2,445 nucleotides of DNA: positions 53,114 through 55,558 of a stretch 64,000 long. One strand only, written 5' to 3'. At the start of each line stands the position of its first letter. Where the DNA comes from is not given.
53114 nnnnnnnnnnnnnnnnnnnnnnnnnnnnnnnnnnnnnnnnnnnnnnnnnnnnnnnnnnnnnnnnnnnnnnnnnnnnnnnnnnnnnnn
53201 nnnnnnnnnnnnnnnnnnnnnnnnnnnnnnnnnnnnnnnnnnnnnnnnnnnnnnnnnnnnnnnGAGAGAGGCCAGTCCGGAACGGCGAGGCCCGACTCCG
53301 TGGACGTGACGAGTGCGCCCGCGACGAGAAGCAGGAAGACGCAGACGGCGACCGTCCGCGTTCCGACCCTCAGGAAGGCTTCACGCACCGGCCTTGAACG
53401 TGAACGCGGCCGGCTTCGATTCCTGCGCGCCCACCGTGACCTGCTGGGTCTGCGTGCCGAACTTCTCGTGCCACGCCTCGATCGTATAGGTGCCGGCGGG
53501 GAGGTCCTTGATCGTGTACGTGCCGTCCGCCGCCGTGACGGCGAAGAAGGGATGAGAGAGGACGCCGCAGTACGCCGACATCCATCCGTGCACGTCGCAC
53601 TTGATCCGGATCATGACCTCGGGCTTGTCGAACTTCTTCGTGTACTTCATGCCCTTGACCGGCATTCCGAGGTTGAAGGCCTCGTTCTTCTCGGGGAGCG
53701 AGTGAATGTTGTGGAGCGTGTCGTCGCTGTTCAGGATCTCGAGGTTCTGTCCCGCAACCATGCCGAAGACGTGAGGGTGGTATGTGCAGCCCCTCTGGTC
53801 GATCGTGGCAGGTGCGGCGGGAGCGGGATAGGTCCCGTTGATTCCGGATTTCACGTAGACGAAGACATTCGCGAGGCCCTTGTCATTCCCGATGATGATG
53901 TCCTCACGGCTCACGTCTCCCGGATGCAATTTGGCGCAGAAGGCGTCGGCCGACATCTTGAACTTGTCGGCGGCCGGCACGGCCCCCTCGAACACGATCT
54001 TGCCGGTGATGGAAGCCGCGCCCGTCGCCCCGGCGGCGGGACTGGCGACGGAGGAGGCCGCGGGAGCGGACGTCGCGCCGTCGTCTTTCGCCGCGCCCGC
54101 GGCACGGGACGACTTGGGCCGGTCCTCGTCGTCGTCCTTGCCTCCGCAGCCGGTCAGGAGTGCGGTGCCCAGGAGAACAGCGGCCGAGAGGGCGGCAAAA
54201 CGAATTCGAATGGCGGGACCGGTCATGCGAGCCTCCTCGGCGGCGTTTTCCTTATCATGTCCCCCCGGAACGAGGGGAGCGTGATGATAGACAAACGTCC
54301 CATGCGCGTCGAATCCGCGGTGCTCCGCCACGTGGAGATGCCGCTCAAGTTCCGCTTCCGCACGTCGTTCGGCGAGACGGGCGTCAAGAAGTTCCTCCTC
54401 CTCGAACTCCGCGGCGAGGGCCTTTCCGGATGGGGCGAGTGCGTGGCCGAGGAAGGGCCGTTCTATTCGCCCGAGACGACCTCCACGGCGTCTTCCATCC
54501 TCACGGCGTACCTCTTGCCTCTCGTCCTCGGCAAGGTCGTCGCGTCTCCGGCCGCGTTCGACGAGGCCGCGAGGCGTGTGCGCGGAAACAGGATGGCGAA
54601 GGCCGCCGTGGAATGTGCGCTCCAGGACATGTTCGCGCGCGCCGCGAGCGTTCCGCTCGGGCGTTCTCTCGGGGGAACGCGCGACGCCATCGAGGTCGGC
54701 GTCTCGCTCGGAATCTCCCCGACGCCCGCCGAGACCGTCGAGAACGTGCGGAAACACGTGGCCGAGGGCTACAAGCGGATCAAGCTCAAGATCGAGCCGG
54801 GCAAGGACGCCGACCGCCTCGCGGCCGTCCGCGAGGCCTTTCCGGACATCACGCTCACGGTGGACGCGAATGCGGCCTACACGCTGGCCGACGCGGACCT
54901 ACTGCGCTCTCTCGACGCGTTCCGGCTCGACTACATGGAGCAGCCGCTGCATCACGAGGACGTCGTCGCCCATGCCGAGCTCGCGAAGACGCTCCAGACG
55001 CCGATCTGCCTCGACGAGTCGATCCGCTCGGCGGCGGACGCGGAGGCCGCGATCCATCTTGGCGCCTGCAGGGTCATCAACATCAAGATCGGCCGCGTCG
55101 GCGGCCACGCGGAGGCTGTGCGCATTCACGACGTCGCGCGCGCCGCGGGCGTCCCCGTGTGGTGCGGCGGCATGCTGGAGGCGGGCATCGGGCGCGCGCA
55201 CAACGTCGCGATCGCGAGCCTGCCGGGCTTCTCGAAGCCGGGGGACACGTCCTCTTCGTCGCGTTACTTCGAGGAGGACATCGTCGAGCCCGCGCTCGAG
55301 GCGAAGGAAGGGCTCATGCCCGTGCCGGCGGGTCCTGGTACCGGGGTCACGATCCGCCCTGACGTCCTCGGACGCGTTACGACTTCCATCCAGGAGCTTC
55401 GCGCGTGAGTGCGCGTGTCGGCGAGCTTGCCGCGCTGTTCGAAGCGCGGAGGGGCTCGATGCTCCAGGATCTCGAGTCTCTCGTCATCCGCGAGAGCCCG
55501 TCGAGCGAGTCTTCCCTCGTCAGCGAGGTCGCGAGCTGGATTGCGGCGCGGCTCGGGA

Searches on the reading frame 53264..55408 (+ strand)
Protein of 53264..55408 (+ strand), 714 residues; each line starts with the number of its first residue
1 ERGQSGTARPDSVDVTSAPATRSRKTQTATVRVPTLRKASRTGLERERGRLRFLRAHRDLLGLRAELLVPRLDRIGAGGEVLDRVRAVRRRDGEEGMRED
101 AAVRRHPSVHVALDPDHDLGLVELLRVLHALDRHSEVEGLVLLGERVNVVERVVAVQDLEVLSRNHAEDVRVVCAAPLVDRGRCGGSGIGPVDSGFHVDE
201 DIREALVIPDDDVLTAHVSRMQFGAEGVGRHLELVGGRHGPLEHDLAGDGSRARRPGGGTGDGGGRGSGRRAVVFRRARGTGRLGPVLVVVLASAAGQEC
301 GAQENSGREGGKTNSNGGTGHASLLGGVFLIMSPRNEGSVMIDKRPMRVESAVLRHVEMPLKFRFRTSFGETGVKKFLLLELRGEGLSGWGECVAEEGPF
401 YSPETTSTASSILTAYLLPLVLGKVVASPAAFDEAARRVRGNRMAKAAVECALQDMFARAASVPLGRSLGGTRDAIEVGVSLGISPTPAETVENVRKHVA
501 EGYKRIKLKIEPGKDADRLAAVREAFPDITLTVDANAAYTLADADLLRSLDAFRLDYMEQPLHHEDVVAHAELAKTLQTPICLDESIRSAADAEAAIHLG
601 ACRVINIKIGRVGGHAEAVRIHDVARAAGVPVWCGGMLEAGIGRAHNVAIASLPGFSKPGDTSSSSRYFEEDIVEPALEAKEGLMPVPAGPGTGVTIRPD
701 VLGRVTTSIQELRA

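Call 38: search_protein_families(library=pfam, proteins=[window:53264-55408:+], max_evalue=0.001)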
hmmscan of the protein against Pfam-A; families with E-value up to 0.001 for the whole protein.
window:53264-55408:+ (714 aa): 2 families
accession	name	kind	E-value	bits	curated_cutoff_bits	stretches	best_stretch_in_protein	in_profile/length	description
PF13378.12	MR_MLE_C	-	5.3e-52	177.1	29.4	1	491-700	2-218/219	Enolase C-terminal domain-like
PF02746.21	MR_MLE_N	-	1.2e-14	55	22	1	352-469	4-116/117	Mandelate racemase / muconate lactonizing enzyme, N-terminal domain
